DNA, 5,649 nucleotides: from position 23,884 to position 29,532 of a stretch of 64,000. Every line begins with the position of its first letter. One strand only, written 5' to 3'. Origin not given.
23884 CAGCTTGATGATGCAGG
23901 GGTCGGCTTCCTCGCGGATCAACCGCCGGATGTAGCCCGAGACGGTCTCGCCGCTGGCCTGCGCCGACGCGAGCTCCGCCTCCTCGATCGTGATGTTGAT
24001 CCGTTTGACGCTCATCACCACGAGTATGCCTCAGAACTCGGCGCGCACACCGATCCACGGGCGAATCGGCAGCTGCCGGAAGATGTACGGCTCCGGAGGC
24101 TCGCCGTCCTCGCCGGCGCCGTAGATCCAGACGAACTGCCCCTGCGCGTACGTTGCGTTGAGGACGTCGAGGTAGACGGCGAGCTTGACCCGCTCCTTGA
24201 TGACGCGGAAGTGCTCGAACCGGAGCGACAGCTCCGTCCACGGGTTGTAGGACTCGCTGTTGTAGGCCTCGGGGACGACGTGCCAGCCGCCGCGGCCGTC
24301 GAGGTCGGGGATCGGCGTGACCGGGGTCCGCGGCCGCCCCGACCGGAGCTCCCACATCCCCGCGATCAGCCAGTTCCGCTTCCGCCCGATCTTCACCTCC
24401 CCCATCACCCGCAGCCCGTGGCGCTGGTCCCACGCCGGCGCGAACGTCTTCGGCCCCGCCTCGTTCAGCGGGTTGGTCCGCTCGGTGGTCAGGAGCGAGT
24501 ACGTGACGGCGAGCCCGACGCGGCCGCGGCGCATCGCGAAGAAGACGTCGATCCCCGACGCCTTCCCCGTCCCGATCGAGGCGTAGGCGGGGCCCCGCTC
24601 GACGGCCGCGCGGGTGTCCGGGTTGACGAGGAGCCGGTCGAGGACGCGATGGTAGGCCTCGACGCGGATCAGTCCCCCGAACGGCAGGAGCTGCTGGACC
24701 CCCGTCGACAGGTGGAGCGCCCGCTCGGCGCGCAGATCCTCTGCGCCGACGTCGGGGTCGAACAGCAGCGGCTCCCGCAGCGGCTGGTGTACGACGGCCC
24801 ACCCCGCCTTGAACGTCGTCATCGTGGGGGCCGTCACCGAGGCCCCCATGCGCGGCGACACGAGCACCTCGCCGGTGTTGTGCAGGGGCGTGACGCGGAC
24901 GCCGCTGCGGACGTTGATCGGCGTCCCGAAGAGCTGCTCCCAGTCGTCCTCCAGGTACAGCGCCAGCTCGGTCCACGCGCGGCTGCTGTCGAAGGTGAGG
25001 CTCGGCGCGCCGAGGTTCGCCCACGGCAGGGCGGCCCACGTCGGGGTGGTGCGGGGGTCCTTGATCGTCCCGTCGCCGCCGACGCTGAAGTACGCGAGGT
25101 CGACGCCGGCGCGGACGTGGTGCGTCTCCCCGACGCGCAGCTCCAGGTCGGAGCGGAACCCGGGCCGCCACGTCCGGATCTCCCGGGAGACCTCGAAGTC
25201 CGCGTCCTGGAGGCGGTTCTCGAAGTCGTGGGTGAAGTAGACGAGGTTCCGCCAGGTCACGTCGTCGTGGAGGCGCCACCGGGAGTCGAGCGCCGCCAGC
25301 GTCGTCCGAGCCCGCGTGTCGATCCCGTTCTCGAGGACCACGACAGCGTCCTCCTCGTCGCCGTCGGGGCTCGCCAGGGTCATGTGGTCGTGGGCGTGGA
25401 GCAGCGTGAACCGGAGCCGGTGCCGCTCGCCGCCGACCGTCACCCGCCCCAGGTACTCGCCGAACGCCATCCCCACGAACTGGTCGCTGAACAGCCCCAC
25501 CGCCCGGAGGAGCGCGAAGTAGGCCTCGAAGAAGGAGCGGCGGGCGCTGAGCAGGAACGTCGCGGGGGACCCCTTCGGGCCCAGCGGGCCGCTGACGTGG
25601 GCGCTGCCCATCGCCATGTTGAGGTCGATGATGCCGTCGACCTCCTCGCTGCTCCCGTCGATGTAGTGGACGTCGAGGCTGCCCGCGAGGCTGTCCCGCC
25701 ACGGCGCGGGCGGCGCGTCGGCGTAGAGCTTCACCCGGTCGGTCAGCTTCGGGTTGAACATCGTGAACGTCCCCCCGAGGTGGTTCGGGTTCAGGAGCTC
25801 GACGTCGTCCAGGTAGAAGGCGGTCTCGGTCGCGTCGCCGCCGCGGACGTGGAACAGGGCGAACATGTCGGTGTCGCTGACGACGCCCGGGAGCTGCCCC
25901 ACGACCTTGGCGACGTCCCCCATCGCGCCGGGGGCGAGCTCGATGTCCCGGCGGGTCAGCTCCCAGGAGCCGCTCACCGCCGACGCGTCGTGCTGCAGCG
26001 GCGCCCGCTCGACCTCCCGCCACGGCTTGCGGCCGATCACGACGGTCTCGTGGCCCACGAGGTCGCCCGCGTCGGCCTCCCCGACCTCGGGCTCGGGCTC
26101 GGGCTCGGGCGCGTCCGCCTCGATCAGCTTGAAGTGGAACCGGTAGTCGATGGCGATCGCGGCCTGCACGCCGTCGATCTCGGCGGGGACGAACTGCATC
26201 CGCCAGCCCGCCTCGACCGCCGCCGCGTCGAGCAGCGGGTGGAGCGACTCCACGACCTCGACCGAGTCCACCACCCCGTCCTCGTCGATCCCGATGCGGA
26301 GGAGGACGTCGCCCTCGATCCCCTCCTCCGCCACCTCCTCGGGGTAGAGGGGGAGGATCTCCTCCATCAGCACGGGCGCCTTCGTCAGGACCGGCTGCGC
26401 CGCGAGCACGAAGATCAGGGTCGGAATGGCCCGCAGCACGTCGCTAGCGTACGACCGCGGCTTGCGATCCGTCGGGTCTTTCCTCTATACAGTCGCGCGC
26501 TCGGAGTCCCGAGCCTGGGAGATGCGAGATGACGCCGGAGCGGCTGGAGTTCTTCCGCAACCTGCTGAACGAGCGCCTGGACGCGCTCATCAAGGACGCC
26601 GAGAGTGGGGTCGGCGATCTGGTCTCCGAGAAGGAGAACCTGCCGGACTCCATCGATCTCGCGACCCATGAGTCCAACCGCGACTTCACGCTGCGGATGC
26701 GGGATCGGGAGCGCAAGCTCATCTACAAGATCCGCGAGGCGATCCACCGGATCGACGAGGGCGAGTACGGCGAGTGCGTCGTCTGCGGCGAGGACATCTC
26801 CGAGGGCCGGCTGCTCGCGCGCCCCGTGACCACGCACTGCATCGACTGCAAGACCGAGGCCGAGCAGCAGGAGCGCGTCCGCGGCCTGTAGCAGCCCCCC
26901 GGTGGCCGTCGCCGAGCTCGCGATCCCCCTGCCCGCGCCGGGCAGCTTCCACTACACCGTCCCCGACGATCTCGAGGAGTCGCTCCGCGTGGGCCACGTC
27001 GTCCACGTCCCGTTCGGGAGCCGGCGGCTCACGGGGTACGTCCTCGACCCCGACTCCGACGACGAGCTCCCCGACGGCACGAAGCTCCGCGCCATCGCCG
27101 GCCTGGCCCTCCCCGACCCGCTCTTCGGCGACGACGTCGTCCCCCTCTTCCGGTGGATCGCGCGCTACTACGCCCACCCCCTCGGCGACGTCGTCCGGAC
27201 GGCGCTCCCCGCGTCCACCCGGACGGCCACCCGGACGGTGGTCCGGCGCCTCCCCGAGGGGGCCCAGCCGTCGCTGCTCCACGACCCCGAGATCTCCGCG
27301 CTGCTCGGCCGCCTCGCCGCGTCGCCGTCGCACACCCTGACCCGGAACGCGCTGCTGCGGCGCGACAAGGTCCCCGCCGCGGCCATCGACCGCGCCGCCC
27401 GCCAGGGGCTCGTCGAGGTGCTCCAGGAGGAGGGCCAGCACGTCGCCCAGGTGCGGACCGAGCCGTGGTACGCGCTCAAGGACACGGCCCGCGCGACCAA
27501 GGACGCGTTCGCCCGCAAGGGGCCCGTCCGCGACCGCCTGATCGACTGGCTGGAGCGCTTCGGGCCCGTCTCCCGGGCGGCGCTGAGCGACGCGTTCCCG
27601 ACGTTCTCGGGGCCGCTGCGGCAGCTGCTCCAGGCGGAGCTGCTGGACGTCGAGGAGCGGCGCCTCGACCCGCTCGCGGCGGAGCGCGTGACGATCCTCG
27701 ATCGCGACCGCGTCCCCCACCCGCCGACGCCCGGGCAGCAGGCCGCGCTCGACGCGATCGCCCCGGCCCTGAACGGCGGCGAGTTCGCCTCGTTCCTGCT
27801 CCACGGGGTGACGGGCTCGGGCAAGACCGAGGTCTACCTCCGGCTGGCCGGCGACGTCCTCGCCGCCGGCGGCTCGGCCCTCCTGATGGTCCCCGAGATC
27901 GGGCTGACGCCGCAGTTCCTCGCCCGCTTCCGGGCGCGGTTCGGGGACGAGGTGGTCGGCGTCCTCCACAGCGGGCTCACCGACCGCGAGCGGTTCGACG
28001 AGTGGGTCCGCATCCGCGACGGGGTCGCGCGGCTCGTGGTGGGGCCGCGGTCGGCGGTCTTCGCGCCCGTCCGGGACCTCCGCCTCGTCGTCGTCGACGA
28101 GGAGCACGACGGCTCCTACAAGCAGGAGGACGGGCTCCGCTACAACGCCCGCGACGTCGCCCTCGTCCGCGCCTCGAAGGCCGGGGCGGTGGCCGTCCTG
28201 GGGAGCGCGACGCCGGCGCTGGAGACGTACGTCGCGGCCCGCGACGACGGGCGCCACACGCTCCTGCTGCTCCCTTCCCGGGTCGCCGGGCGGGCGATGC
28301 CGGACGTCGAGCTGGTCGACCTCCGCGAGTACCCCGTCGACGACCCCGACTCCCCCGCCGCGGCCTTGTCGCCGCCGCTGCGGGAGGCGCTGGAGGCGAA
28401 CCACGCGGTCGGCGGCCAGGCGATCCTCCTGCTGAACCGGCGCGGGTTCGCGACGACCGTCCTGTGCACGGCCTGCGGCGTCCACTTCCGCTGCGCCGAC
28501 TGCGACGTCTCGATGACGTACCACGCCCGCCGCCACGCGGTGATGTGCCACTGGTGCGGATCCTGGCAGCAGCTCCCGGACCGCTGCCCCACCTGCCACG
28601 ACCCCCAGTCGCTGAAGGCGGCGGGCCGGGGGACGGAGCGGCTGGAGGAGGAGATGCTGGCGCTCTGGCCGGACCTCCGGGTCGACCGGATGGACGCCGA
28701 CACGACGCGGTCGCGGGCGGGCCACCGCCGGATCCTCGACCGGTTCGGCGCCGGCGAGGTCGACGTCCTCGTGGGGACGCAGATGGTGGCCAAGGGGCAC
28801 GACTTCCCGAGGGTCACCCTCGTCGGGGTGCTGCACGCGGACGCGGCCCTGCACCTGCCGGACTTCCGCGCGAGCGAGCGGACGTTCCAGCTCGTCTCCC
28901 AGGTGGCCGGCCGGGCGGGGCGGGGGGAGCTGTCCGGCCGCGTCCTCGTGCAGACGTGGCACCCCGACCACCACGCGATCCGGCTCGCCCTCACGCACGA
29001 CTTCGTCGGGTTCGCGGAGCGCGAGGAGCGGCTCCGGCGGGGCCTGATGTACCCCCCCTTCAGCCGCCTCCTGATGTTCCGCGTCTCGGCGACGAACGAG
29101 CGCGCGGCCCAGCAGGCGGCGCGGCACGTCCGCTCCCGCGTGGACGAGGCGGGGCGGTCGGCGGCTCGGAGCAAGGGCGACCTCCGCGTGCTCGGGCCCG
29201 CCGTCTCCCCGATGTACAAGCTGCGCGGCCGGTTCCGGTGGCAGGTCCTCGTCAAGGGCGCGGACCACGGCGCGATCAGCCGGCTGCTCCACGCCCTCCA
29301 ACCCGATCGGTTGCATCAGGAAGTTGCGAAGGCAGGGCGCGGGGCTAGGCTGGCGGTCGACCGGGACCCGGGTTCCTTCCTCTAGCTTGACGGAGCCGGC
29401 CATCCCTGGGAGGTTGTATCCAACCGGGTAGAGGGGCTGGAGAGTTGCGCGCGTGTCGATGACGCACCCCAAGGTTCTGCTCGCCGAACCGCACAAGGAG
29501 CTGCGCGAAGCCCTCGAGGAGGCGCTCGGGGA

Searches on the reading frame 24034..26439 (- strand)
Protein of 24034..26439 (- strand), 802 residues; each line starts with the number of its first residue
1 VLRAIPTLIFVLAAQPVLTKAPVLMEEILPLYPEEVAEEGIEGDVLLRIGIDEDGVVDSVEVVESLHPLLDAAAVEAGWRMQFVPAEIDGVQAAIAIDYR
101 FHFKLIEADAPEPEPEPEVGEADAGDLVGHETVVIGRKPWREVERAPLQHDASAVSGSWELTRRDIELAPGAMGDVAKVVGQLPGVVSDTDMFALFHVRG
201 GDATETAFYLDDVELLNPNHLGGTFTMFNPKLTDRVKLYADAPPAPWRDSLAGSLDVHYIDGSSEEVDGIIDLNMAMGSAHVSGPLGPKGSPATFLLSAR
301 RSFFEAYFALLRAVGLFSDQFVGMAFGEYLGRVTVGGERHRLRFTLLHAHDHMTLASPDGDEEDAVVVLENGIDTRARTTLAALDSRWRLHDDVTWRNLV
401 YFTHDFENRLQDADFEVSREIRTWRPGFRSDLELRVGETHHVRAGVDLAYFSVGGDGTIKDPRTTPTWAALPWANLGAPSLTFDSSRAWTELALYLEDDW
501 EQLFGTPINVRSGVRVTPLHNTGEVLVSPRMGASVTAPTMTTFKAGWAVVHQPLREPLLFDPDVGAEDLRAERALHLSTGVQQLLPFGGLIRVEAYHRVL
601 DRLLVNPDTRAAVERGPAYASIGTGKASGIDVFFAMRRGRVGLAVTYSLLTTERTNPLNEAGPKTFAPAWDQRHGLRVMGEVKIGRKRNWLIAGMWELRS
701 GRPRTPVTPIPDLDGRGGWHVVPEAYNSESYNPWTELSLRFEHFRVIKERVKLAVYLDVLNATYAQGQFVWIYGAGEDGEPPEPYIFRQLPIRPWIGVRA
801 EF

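Call 77: search_protein_families(library=ncbifam, max_evalue=0.001, proteins=[window:24034-26439:-])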
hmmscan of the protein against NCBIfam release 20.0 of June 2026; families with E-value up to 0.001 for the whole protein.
window:24034-26439:- (802 aa): 3 families
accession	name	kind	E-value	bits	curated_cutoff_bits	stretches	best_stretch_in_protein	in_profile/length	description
NF038079.1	TonB_sider_MxcH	equivalog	6.3e-17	60.9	925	1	21-118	1-99/792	TonB-dependent siderophore myxochelin receptor MxcH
TIGR01352.1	tonB_Cterm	subfamily_domain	1.6e-14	53.9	27.1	1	32-105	3-75/76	TonB family protein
NF008082.0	PRK10819.1-3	equivalog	0.0001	22.2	265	1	21-64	157-200/242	TonB system transport protein TonB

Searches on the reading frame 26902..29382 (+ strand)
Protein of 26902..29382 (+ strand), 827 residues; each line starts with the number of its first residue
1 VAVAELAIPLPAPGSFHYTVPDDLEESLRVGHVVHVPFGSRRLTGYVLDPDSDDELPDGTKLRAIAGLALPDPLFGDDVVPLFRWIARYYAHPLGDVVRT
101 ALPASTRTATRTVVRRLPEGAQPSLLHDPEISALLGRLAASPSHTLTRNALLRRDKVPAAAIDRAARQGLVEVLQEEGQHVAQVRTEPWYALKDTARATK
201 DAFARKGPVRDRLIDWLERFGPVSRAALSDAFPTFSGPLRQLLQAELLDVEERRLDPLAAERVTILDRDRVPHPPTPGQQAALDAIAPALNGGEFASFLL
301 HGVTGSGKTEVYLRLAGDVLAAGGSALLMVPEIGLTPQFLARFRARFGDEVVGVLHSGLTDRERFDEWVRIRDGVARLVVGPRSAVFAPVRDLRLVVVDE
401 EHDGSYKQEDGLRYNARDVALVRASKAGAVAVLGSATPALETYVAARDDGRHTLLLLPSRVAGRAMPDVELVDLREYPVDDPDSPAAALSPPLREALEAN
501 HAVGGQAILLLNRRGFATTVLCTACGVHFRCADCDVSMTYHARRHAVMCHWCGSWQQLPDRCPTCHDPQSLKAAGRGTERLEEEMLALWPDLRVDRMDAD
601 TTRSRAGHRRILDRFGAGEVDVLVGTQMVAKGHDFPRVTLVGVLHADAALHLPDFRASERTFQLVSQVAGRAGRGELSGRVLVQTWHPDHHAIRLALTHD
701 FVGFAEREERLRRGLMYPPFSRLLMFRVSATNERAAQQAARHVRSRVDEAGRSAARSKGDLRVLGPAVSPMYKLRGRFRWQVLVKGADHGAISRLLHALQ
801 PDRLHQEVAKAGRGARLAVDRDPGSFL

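Call 77: search_protein_families(library=ncbifam, max_evalue=0.001, proteins=[window:26902-29382:+])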
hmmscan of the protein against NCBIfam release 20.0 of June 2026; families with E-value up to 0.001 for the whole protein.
window:26902-29382:+ (827 aa): 27 families (the best 25 are shown)
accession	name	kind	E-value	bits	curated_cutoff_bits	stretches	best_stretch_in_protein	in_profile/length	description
NF004066.1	PRK05580.1-3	equivalog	2.5e-220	733.8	813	1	14-824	14-786/788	primosomal protein N'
NF004067.0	PRK05580.1-4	equivalog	1.6e-204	681.4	763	2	176-823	106-733/737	primosomal protein N'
NF004070.0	PRK05580.2-2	equivalog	8e-192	639.2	921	2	195-827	121-729/729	primosomal protein N'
TIGR00595.1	priA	equivalog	7.2e-173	575.8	230.35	1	299-805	1-496/509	replication restart helicase PriA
NF004065.0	PRK05580.1-1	equivalog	6.1e-169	563.6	858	2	279-823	202-728/731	primosomal protein N'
NF004068.0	PRK05580.1-5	equivalog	1.4e-166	555.8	1249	1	15-826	19-794/795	primosomal protein N'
NF004071.0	PRK05580.2-3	equivalog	1.6e-153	512.4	1105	2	277-827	204-735/735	primosomal protein N'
NF004072.0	PRK05580.2-4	equivalog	1.3e-124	416.9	1030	2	296-796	138-623/648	primosomal protein N'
NF004069.0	PRK05580.2-1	equivalog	2.6e-112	376.3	767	1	298-801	129-599/612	primosomal protein N'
NF011453.0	PRK14873.1-3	equivalog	5.3e-51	173.5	812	2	312-745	188-592/653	primosome assembly protein PriA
NF011452.0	PRK14873.1-2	equivalog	4.7e-43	147.4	980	2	315-725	218-613/708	primosomal protein N'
NF011455.0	PRK14873.1-5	equivalog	3.4e-38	131.4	969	1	304-721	170-579/675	primosomal protein N'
NF011454.0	PRK14873.1-4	equivalog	2.4e-36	125.3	951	2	306-723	155-559/651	primosomal protein N'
TIGR00643.1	recG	equivalog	5.7e-18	65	659.4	1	270-419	231-384/629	ATP-dependent DNA helicase RecG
NF011451.0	PRK14873.1-1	equivalog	1.8e-15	56.2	1147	1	333-567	269-507/764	primosome assembly protein PriA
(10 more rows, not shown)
